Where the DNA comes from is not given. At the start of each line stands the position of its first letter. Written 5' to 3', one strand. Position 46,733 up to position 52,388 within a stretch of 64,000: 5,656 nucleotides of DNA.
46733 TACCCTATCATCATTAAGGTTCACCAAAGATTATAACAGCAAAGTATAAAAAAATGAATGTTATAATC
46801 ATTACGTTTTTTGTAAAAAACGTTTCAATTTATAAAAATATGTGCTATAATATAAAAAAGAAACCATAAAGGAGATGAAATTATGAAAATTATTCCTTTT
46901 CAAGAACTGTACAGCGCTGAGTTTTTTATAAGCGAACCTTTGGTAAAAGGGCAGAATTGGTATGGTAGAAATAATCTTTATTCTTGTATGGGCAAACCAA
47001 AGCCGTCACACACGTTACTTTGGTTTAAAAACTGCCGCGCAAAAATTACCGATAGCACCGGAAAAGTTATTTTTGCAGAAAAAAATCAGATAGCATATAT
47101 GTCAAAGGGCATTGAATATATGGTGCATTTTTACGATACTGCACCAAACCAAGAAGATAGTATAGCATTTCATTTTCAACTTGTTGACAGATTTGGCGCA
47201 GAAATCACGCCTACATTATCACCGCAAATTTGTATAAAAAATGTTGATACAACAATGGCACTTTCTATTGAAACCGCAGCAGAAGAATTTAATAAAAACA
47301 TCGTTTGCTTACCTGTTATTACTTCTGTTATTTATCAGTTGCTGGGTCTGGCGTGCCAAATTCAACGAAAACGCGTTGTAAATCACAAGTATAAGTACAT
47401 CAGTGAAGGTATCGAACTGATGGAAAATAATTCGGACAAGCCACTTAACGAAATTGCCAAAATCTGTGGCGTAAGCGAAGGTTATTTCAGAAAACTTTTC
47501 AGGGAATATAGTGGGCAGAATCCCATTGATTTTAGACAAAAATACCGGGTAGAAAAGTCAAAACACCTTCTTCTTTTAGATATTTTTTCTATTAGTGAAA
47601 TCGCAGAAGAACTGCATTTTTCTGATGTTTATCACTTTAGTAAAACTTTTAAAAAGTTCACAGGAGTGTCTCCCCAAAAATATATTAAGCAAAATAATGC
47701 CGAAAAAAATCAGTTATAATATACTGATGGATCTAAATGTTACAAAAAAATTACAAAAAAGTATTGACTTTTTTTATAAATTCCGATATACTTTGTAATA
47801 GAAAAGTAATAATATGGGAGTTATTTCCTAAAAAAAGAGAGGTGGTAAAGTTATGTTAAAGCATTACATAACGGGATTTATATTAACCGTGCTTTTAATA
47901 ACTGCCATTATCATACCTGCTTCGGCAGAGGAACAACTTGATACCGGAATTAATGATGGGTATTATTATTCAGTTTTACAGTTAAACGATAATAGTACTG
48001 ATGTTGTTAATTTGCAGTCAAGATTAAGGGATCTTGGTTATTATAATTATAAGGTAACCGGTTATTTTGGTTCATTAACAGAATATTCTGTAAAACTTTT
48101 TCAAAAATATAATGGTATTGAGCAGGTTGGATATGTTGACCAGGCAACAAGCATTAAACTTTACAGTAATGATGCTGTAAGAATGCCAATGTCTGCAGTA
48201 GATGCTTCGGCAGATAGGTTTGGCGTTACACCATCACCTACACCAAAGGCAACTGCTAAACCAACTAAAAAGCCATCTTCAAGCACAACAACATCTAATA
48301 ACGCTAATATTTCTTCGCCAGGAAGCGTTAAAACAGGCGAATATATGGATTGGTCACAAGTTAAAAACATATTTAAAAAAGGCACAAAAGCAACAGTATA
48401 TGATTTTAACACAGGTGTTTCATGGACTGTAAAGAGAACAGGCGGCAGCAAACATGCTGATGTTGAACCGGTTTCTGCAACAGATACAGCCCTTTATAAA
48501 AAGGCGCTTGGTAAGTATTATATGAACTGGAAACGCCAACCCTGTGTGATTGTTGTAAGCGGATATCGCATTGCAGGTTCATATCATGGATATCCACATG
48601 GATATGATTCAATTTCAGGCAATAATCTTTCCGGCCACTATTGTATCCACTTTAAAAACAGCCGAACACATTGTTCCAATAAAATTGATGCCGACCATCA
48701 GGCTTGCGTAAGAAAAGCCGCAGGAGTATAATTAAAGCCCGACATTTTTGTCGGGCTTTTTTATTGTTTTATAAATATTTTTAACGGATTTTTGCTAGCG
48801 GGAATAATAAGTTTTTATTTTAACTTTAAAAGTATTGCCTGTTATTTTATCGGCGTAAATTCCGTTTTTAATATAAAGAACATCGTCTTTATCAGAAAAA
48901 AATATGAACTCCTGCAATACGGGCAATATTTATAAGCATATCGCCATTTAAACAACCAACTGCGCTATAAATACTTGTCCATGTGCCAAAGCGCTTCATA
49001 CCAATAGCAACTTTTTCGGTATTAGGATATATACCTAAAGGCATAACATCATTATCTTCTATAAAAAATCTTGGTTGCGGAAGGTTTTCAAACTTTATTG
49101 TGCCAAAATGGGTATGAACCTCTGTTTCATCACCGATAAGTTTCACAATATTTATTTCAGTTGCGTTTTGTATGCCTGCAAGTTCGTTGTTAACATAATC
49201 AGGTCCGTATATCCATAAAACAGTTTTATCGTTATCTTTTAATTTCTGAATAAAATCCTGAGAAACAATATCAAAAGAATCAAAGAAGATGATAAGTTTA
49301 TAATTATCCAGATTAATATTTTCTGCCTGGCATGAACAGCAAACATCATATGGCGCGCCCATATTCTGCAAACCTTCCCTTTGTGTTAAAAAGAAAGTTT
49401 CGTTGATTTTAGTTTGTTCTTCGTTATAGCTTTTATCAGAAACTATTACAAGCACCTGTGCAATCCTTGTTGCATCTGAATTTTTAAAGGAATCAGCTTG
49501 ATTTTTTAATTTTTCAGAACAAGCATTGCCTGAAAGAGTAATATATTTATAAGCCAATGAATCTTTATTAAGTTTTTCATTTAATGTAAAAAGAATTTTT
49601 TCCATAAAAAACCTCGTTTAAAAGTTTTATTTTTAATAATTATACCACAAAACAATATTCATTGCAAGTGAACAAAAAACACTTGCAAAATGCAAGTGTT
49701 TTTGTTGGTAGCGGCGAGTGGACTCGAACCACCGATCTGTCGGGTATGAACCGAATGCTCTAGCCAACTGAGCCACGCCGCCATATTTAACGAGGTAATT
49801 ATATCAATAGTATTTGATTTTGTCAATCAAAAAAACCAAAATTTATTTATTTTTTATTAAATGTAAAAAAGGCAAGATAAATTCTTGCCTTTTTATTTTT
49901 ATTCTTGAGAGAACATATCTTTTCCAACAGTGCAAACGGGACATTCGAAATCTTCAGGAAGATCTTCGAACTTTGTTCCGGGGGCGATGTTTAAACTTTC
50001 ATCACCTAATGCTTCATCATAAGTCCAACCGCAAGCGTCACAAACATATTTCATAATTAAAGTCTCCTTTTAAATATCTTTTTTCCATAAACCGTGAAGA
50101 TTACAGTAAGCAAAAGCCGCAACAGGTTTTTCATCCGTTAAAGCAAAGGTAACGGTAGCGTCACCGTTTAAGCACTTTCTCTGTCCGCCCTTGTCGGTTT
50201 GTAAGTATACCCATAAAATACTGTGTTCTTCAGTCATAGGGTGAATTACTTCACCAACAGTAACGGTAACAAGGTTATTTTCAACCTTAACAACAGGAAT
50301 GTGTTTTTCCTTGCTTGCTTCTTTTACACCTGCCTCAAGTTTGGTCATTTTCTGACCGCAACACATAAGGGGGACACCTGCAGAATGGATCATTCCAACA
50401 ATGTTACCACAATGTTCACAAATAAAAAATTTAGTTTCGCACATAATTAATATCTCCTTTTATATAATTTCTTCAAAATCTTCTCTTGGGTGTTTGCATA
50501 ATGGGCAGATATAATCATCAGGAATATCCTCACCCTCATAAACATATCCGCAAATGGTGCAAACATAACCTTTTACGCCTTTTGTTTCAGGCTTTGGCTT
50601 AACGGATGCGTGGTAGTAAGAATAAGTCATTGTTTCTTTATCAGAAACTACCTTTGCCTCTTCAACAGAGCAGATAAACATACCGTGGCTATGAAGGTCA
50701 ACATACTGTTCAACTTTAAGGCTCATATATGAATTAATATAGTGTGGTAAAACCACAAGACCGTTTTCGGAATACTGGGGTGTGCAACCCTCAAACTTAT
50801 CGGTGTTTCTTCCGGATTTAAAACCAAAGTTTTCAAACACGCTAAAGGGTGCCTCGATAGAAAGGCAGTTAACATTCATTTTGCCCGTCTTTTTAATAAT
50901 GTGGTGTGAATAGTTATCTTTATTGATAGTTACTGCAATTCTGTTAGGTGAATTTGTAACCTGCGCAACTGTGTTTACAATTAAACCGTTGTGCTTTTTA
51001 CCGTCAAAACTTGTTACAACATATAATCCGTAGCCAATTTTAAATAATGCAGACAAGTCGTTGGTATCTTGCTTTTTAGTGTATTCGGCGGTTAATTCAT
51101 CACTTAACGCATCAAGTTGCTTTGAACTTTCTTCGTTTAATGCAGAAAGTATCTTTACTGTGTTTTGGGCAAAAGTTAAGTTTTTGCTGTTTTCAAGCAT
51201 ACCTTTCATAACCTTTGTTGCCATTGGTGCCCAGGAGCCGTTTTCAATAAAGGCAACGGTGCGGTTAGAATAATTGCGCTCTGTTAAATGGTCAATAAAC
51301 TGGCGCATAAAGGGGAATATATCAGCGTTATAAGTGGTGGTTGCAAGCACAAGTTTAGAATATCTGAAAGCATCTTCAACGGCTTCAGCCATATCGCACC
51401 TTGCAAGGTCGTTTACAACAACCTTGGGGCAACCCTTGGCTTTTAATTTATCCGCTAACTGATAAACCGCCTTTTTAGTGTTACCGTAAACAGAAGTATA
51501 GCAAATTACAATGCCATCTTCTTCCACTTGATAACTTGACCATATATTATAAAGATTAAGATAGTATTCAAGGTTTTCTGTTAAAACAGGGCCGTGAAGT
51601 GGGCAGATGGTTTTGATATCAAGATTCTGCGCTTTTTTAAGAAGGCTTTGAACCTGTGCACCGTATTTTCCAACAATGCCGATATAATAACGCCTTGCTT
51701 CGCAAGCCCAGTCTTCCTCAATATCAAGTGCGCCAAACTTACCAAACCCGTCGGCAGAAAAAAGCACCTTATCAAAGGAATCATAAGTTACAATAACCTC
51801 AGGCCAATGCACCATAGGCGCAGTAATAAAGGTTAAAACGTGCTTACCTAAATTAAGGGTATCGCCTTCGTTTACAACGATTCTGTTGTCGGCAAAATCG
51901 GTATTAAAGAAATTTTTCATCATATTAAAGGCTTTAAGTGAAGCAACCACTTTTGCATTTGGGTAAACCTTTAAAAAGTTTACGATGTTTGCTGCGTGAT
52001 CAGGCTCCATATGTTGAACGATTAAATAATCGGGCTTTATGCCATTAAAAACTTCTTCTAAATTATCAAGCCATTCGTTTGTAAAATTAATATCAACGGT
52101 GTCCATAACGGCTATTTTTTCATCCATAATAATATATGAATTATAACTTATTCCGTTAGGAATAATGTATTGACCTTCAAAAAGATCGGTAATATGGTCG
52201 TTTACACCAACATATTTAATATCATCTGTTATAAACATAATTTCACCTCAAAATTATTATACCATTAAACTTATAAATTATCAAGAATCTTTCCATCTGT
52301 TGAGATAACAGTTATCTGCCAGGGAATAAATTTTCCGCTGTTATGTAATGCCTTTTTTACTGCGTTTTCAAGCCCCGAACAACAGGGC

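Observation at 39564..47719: AraC-linked six-gene operon coupling an FAD oxidase / Fe-S protein / fused EtfB-EtfA to a sugar kinase and two cupin-type isomerases: uncharacterised catabolic pathway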

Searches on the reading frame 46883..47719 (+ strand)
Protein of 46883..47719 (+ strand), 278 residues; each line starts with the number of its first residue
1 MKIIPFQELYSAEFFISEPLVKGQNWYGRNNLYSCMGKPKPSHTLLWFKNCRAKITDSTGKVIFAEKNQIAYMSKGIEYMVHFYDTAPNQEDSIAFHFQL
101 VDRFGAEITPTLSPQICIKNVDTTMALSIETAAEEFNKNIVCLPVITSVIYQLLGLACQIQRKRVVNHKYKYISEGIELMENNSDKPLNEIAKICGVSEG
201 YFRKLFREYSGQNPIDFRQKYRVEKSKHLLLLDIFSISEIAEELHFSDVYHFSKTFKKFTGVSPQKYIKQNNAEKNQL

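Call 3: search_protein_families(library=pfam, proteins=[window:46883-47719:+], max_evalue=0.01)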
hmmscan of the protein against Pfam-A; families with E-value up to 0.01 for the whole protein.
window:46883-47719:+ (278 aa): 3 families
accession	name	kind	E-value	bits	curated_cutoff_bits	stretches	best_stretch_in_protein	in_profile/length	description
PF12833.13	HTH_18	-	1.9e-19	70.2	33.6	1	191-269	1-79/80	Helix-turn-helix domain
PF00165.29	HTH_AraC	-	1.1e-17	64.1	26.6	2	235-269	9-42/42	Bacterial regulatory helix-turn-helix proteins, AraC family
PF13384.12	HTH_23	-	0.0043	17.3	24.6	0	187-211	19-45/50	Homeodomain-like domain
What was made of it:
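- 46883..47719 (+): Divergent AraC-family regulator (278 aa). HTH_18 and HTH_AraC domains (call 3).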

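Call 4: search_protein_families(library=ncbifam, proteins=[window:46883-47719:+], max_evalue=0.01)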
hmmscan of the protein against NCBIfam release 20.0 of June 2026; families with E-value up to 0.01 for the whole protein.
window:46883-47719:+ (278 aa): 28 families (the best 25 are shown)
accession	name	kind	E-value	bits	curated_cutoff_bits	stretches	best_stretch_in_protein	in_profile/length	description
TIGR04094.1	adjacent_YSIRK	equivalog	1.4e-17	63.8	200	1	177-267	291-382/383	YSIRK-targeted surface antigen transcriptional regulator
NF007860.0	PRK10572.1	equivalog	7.9e-16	57.7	208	1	162-276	174-290/292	arabinose operon transcriptional regulator AraC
NF049932.1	TranspRegBtr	equivalog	1.2e-14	53.8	900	1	171-271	164-266/531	bacillibactin transport transcriptional regulator Btr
NF047788.1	TransRegPocR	equivalog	1.8e-12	47.1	500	1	182-274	202-294/296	transcriptional regulator PocR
NF052371.1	TransRegGbdRPseu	equivalog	6.4e-12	45.2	480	1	163-273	217-329/365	choline metabolism transcriptional regulator GbdR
NF007633.0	PRK10296.1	equivalog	1.8e-10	40.8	264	1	165-271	166-275/280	transcriptional regulator ChbR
NF006902.0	PRK09393.1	equivalog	2.6e-10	40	425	1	160-274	209-325/327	transcriptional regulator FtrA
TIGR02297.1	HpaA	equivalog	5.3e-10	39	274.65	1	126-268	140-285/287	4-hydroxyphenylacetate catabolism regulatory protein HpaA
NF033869.1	viru_reg_Rsp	equivalog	1.6e-09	36.8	400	1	169-270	145-248/701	AraC family transcriptional regulator Rsp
NF007693.0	PRK10371.1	equivalog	2.3e-09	36.9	253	1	161-276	188-305/309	transcriptional regulator MelR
NF047455.1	TF_Staph_AryK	equivalog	2.6e-09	35.9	850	1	161-275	150-263/759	transcriptional regulator AryK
NF050186.1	TransRegGliRPseudo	equivalog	3e-08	33.4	570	1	221-270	287-336/338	AraC family transcriptional regulator GliR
NF049968.1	QhpR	equivalog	4.8e-07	29.2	250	1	190-267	207-283/284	AraC-like transcriptional regulator QhpR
NF010028.0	PRK13503.1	equivalog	1.9e-06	27.5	288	1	190-272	192-274/278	HTH-type transcriptional activator RhaS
NF010026.0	PRK13501.1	equivalog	1.9e-06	27.3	363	1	193-270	197-277/290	HTH-type transcriptional activator RhaR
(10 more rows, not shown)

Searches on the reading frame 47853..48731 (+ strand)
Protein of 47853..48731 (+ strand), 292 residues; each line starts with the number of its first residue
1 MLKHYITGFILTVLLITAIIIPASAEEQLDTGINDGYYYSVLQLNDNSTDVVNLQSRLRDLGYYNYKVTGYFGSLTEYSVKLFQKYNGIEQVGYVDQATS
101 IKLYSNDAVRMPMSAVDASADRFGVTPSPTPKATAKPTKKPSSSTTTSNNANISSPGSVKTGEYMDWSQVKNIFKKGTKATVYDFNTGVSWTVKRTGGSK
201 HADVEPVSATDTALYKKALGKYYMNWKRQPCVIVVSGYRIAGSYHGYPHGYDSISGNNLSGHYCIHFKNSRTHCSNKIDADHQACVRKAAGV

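Call 3: search_protein_families(library=pfam, proteins=[window:47853-48731:+], max_evalue=0.01)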
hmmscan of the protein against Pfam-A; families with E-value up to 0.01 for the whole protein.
window:47853-48731:+ (292 aa): 1 family
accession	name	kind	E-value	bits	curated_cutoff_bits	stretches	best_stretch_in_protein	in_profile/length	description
PF01471.23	PG_binding_1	-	1.7e-13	50.9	23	1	48-100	2-54/57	Putative peptidoglycan binding domain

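Call 4: search_protein_families(library=ncbifam, proteins=[window:47853-48731:+], max_evalue=0.01)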
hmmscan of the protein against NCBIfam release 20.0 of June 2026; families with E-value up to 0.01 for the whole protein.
window:47853-48731:+ (292 aa): 5 families
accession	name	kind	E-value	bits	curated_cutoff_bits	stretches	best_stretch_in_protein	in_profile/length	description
TIGR02869.1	spore_SleB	equivalog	9.7e-14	51.7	236.5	1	41-124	6-69/201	spore cortex-lytic enzyme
NF052377.1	lmo1851_S41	exception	7.8e-06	24.8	725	1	42-106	384-448/468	lmo1851 family serine protease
NF052335.1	PdgHdaseHSB129560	equivalog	0.00025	20.5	500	1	42-99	266-324/330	peptidoglycan hydrolase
NF052336.1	PdgHdaseHSB100310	equivalog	0.0013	18.1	500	1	34-104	177-247/316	peptidoglycan hydrolase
TIGR03979.1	His_Ser_Rich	equivalog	0.0079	16.2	121.65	0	48-97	131-180/190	His-Xaa-Ser repeat protein HxsA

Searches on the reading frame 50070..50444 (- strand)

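Call 68: search_protein_families(library=pfam, proteins=[window:50070-50444:-], max_evalue=0.001)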
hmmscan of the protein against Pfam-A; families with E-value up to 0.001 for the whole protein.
window:50070-50444:- (124 aa): 2 families
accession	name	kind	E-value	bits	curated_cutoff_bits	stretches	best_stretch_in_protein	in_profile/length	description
PF01880.24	Desulfoferrodox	-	8.2e-21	74.8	22.2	1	42-122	3-97/98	Desulfoferrodoxin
PF06397.17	Desulfoferrod_N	-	4.2e-09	36.3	23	1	6-36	6-36/36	Desulfoferrodoxin, N-terminal domain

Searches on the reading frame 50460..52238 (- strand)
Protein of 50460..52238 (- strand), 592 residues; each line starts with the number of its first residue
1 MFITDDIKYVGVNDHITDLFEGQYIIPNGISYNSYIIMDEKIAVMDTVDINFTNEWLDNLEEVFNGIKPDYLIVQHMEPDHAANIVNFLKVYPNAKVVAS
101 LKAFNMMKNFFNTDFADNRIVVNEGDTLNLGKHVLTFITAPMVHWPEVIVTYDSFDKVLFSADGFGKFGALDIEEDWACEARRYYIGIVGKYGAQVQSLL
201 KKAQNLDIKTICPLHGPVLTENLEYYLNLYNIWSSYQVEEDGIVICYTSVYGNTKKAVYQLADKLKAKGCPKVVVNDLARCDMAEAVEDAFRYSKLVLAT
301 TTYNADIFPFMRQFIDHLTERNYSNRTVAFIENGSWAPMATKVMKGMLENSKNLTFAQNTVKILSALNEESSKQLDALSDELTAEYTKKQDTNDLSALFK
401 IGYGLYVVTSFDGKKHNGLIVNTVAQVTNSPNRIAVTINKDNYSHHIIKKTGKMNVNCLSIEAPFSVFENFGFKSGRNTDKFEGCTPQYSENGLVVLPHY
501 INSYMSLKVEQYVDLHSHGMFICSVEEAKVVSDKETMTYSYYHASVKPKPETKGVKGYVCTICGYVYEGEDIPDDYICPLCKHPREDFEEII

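Call 12: search_protein_families(library=pfam, proteins=[window:50460-52238:-], max_evalue=0.001)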
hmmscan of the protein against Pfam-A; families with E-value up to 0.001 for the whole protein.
window:50460-52238:- (592 aa): 6 families
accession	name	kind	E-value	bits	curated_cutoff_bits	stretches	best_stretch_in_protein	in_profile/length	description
PF01613.24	Flavin_Reduct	-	7.2e-29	101.3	27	1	401-545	4-148/153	Flavin reductase like domain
PF19583.5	ODP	-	2e-18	67.4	27.2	1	31-216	2-194/194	ODP family beta lactamase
PF21349.2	RUBY_RBDX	-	3.3e-11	42.9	26.5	1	558-589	1-30/30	Rubrerythrin, rubredoxin-like domain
PF00753.33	Lactamase_B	-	4e-09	37.1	22.7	1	62-213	37-194/196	Metallo-beta-lactamase superfamily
PF12724.12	Flavodoxin_5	-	5.8e-08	33.6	27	1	244-344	1-96/145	Flavodoxin domain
PF00258.30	Flavodoxin_1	-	9.6e-05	23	25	1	245-326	1-87/143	Flavodoxin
